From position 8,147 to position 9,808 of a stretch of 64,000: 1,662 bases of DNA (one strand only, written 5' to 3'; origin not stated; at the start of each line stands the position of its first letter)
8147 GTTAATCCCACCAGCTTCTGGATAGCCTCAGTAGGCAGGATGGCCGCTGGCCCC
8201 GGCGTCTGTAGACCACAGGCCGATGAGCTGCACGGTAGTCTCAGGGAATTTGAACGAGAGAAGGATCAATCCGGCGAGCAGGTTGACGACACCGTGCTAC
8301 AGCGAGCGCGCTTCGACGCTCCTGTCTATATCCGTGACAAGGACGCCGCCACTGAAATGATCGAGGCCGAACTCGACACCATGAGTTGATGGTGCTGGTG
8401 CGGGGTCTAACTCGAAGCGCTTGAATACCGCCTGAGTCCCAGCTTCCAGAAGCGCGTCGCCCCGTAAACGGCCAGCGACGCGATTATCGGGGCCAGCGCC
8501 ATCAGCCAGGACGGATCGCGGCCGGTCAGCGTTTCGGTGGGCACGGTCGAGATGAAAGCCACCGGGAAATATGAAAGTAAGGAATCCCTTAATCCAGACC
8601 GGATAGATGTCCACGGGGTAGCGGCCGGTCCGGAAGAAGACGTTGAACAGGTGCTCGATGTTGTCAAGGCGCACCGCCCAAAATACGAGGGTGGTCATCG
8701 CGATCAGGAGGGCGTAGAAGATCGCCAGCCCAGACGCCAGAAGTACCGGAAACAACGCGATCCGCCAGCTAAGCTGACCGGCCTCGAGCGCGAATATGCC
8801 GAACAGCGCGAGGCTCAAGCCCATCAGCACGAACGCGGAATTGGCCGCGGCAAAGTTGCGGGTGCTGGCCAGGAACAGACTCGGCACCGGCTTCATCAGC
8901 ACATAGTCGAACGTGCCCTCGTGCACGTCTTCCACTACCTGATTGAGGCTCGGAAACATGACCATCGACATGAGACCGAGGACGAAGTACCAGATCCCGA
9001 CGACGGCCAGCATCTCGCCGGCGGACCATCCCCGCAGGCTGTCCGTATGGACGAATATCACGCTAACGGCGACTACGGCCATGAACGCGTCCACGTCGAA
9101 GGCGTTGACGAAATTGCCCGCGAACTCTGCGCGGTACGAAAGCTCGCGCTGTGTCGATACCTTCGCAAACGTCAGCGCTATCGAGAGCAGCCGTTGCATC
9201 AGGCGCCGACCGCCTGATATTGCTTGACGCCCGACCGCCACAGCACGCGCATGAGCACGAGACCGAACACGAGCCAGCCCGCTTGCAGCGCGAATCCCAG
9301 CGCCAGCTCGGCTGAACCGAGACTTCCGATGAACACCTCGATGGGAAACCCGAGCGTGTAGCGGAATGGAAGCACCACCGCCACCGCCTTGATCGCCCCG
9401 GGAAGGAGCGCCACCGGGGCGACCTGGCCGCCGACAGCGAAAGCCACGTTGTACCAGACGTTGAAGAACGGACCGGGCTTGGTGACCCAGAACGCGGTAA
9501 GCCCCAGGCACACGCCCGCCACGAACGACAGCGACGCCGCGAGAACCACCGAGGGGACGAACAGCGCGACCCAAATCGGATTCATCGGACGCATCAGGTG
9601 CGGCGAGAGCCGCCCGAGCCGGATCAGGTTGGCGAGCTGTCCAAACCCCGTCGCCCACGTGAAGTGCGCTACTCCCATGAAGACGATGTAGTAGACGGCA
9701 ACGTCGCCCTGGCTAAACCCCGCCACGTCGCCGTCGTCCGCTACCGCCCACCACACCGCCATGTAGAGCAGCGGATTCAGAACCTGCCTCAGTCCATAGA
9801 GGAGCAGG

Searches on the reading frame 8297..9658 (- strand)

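Call 28: search_protein_families(library=pfam, proteins=[window:8297-9658:-], max_evalue=0.0001)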
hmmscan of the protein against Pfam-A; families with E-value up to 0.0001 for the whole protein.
window:8297-9658:- (453 aa): 1 family
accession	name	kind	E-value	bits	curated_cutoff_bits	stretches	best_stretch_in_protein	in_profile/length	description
PF06182.17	ABC2_membrane_6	-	3.5e-32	112.5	22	1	192-365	5-178/229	ABC-2 family transporter protein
